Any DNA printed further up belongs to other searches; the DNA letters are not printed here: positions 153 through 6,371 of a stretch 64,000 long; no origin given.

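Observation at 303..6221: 1972-aa PilY1 with an unusual module stack: MIDAS motif, three CBM5/12-like repeats, two thrombospondin-type-3-like Ca blocks, beta-propeller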

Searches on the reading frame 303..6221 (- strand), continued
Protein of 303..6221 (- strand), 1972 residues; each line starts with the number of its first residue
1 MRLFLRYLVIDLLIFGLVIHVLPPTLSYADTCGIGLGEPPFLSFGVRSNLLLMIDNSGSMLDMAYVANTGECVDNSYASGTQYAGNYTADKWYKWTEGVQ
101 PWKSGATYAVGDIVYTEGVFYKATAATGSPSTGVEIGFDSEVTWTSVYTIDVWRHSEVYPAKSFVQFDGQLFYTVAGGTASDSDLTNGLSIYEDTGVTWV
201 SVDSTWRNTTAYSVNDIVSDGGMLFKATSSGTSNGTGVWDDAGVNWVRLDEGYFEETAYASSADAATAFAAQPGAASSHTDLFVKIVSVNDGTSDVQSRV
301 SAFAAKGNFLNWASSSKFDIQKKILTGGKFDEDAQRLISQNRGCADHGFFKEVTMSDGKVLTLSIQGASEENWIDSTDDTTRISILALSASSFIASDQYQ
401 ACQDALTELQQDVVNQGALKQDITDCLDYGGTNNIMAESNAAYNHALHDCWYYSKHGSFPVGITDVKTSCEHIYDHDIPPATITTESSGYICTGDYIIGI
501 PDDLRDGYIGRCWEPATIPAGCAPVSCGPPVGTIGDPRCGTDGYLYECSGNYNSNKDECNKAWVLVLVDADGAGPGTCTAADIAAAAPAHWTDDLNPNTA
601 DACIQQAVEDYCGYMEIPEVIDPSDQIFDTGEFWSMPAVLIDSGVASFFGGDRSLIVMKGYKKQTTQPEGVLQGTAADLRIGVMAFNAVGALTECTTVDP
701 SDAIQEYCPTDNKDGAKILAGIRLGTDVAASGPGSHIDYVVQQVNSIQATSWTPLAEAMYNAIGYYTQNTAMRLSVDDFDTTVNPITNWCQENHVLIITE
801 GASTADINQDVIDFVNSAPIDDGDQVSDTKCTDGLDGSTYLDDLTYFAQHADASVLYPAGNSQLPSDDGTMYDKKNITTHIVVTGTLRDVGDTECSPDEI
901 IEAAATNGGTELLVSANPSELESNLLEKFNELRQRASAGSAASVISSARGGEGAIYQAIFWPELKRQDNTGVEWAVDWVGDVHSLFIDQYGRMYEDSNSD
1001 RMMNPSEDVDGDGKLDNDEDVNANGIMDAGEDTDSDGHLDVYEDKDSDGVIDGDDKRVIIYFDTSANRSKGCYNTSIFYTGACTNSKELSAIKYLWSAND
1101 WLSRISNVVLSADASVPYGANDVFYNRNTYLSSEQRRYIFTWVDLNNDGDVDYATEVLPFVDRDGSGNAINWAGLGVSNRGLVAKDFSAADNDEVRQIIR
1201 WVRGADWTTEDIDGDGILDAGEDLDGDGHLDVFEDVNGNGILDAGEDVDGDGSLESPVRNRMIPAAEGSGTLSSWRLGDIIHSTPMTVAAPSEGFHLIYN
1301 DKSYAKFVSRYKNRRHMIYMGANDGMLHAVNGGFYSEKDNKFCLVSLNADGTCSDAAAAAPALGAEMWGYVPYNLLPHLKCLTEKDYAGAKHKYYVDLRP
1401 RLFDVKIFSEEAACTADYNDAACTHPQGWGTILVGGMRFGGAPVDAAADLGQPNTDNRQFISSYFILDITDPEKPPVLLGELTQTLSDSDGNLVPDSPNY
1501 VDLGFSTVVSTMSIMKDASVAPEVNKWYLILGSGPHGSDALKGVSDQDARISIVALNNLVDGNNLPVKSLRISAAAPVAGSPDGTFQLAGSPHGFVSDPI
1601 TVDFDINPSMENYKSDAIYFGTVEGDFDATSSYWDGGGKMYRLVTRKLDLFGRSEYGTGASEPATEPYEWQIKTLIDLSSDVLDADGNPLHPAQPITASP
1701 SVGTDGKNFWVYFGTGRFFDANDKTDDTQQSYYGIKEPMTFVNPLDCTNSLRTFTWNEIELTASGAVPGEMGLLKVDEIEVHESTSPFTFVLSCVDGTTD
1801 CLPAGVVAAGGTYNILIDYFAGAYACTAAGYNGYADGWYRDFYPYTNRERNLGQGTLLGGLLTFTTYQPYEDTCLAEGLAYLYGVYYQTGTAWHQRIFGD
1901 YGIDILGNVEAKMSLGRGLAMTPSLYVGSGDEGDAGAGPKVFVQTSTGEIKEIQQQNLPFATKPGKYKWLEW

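Call 12: search_solved_structures(query=window:303-6221:-, max_evalue=1, show_alignments=3)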
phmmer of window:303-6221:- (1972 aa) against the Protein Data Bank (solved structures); distinct sequences matched with E-value up to 1: 1.
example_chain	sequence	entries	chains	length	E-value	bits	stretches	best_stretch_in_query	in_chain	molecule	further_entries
3hx6_A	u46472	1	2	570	5.5e-08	33.5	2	1276-1330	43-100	Type 4 fimbrial biogenesis protein PilY1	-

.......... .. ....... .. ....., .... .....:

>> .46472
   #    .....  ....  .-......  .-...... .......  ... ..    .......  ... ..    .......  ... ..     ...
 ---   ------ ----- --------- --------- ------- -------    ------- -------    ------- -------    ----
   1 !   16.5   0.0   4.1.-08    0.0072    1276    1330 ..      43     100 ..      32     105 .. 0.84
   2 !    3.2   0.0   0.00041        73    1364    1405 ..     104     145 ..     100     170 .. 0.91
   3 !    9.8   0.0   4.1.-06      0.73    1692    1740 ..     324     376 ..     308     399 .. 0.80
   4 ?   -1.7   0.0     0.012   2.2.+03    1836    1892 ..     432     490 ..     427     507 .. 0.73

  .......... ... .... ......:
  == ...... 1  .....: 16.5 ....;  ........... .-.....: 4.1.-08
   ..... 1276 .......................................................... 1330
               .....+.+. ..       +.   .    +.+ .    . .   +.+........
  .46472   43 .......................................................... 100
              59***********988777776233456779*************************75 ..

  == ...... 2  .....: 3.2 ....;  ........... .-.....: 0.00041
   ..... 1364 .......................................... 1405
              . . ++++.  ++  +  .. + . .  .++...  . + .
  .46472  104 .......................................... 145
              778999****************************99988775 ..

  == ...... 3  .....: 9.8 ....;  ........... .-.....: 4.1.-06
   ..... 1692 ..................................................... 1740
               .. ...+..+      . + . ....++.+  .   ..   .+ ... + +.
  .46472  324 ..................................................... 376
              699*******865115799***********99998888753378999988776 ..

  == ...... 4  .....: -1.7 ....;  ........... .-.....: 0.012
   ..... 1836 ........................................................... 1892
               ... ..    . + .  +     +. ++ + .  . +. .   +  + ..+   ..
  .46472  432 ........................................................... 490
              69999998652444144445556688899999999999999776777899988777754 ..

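Call 68: find_encoding_contigs(protein=P0050, flank=7000, max_places=2)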
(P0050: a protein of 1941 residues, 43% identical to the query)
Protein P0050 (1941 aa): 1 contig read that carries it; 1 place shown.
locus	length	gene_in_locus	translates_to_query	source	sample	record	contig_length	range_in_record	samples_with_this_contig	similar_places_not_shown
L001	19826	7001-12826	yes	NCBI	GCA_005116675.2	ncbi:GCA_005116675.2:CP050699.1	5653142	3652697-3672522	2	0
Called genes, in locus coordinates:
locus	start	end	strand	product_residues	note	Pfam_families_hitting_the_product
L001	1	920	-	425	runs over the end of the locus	PF14306:PUA_2, PF01747:ATP-sulfurylase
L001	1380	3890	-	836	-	PF00403:HMA, PF00122:E1-E2_ATPase, PF00702:Hydrolase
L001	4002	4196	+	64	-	PF00403:HMA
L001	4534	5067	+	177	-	PF07963:N_methyl (weak), PF12019:GspH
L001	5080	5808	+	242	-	PF07963:N_methyl, PF16074:PilW (faint), PF27121:PpdB (weak)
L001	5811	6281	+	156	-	PF07963:N_methyl (weak)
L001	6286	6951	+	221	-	PF14341:PilX_N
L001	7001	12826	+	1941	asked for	PF02839:CBM_5_12 (weak), PF28373:PilY1_homolog_dom (weak), PF05567:T4P_PilY1 (faint)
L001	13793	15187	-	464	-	PF00072:Response_reg, PF00158:Sigma54_activat, PF14532:Sigma54_activ_2, PF07728:AAA_5 (weak), PF25601:AAA_lid_14, PF02954:HTH_8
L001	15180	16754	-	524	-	PF00512:HisKA, PF02518:HATPase_c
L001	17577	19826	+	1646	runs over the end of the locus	PF28373:PilY1_homolog_dom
